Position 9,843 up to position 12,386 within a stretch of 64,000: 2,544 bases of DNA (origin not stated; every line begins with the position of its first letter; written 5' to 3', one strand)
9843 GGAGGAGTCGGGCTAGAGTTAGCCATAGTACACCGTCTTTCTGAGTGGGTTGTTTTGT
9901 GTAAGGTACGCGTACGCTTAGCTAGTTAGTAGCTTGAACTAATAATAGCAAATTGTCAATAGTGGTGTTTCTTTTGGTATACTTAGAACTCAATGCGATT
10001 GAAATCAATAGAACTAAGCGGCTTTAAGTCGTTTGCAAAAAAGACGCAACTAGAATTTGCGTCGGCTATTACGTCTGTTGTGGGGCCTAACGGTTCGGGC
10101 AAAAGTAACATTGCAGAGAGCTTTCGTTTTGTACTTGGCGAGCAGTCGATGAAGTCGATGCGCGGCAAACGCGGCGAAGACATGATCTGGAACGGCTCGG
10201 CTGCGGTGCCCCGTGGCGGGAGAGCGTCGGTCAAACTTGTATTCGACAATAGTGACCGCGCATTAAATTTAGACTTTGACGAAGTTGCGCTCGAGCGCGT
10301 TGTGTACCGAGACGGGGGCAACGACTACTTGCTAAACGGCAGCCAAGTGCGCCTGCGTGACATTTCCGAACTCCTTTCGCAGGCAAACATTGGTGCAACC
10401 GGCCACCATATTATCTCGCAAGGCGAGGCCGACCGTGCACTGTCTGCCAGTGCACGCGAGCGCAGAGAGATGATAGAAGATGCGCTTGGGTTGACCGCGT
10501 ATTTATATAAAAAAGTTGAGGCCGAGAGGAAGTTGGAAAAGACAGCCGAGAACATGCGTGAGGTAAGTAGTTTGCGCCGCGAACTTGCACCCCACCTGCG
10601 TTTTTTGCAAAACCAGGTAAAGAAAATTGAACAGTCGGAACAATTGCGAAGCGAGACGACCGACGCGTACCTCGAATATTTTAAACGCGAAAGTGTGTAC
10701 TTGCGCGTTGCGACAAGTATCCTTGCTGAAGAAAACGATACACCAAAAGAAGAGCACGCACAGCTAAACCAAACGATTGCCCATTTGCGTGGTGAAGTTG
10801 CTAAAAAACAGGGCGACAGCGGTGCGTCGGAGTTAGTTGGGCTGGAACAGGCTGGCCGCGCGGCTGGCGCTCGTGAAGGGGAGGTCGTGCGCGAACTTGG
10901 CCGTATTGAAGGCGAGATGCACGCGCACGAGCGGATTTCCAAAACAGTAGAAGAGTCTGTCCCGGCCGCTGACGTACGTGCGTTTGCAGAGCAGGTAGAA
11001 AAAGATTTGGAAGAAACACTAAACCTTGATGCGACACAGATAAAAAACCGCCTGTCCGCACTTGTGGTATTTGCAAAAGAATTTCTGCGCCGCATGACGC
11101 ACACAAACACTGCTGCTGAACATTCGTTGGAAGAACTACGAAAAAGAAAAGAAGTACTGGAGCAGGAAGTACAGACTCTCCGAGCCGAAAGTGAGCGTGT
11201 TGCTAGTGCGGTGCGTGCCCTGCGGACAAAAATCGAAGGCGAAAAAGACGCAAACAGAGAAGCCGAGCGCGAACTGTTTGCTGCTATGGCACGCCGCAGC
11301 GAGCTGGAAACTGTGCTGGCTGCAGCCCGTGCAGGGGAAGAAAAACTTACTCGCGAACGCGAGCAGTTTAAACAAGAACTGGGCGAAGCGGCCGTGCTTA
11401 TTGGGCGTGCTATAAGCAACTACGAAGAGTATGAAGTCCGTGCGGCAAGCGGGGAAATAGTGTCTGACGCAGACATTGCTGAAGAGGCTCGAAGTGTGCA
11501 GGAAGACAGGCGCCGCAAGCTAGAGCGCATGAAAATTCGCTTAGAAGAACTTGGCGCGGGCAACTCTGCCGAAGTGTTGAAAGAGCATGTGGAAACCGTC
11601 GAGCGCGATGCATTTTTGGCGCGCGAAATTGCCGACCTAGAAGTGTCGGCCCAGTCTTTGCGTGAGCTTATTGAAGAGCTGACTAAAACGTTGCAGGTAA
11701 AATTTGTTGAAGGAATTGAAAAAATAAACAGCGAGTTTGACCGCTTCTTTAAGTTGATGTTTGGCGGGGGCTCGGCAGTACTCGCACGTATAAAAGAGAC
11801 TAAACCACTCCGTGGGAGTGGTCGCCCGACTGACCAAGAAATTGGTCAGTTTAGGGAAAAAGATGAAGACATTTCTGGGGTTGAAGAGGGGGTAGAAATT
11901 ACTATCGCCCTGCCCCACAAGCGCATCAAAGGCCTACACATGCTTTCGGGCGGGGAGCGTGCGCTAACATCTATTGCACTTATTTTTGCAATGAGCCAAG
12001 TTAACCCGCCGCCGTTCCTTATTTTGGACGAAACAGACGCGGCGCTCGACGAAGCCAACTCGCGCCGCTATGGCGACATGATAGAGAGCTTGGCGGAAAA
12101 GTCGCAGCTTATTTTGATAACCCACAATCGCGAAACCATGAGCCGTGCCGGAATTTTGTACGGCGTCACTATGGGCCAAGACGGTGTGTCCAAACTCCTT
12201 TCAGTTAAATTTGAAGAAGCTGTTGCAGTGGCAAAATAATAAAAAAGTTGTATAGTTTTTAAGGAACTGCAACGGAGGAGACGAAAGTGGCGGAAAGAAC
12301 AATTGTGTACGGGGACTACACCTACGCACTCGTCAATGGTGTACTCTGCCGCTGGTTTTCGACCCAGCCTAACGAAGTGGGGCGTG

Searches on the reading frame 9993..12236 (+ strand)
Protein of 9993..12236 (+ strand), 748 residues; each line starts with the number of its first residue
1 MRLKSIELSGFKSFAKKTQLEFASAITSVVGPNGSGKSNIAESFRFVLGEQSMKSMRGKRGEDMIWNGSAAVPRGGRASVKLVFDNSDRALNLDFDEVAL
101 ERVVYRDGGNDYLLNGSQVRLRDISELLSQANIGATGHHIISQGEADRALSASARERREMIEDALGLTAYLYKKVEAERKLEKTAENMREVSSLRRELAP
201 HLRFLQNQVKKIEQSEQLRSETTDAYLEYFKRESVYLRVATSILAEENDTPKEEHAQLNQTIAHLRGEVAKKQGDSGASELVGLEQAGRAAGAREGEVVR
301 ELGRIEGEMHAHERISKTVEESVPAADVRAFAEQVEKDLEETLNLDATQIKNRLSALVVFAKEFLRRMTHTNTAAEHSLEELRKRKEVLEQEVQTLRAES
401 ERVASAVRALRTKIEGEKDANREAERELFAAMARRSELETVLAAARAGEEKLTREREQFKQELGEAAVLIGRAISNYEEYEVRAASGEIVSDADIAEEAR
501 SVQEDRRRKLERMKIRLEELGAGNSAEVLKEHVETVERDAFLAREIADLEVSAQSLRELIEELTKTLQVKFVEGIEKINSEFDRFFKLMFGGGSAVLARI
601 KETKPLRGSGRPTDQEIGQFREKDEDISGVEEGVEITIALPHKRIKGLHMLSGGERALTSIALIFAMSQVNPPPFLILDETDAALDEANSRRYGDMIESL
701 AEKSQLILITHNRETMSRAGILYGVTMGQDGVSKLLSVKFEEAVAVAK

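Call 20: search_protein_families(library=pfam, proteins=[window:9993-12236:+], max_evalue=0.001)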
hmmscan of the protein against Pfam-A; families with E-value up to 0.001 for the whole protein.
window:9993-12236:+ (748 aa): 5 families
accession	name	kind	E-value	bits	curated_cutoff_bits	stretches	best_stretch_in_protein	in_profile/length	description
PF02463.25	SMC_N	-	7.2e-66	222.2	40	1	3-733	2-219/220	RecF/RecN/SMC N terminal domain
PF13476.12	AAA_23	-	4.4e-16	60.5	27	1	5-219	1-190/201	AAA domain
PF13304.12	AAA_21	-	9.4e-11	42.8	27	1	26-50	1-25/304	AAA domain, putative AbiEii toxin, Type IV TA system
PF13175.12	AAA_15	-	2.8e-08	34.2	32.1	1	1-174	1-92/374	AAA ATPase domain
PF00005.33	ABC_tran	-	4.4e-06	27.8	25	0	609-681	79-135/137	ABC transporter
